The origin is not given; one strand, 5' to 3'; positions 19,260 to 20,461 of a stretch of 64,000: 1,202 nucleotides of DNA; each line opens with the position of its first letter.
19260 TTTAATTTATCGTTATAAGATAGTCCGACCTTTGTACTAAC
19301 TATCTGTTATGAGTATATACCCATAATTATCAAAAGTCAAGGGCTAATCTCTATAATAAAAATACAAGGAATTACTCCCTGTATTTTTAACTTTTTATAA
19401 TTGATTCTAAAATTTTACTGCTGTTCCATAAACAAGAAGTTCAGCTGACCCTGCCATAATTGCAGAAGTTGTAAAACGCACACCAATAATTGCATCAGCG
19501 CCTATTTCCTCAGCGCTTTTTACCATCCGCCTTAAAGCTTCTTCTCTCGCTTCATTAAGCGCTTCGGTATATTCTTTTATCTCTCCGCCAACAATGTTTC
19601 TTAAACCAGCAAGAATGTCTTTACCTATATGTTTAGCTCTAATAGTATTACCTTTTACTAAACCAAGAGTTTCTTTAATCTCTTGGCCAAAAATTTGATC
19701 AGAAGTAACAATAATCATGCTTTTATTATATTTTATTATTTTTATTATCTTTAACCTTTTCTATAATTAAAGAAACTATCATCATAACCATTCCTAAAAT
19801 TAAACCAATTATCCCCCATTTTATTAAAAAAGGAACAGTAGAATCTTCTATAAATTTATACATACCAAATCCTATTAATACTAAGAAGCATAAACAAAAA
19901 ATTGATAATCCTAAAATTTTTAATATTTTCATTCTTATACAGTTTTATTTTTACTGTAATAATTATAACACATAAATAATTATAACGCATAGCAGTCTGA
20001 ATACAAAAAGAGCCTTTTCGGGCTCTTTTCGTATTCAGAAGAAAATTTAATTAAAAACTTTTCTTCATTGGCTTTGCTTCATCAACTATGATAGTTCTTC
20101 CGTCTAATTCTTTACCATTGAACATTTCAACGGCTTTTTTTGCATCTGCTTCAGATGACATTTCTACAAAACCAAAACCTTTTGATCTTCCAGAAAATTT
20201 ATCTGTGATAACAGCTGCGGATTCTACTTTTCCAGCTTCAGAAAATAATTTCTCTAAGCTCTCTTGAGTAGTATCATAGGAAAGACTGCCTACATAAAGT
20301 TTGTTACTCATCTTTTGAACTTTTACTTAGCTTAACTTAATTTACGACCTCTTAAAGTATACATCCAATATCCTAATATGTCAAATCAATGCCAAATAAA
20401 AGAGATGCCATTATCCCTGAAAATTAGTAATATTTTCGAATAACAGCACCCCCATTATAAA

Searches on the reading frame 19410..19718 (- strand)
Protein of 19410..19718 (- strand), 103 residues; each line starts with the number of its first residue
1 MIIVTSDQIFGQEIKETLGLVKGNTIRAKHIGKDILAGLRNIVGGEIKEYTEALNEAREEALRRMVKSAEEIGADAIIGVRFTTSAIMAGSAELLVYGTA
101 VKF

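Call 73: search_protein_families(library=pfam, proteins=[window:19410-19718:-], max_evalue=0.0001)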
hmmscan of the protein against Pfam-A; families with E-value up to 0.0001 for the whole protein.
window:19410-19718:- (103 aa): 1 family
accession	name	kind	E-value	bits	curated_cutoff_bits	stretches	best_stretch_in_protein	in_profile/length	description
PF01906.23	YbjQ_1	-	1.6e-39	135.1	23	1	1-102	1-102/103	Putative heavy-metal-binding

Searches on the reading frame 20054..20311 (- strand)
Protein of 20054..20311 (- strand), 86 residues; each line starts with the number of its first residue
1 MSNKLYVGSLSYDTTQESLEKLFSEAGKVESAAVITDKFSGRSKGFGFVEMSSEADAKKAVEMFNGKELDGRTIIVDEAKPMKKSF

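Call 73: search_protein_families(library=pfam, proteins=[window:20054-20311:-], max_evalue=0.0001)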
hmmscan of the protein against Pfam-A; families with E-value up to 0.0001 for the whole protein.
window:20054-20311:- (86 aa): 1 family
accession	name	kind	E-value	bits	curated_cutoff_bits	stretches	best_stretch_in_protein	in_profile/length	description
PF00076.28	RRM_1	-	1.5e-24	86.1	20.7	1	5-74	1-69/70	RNA recognition motif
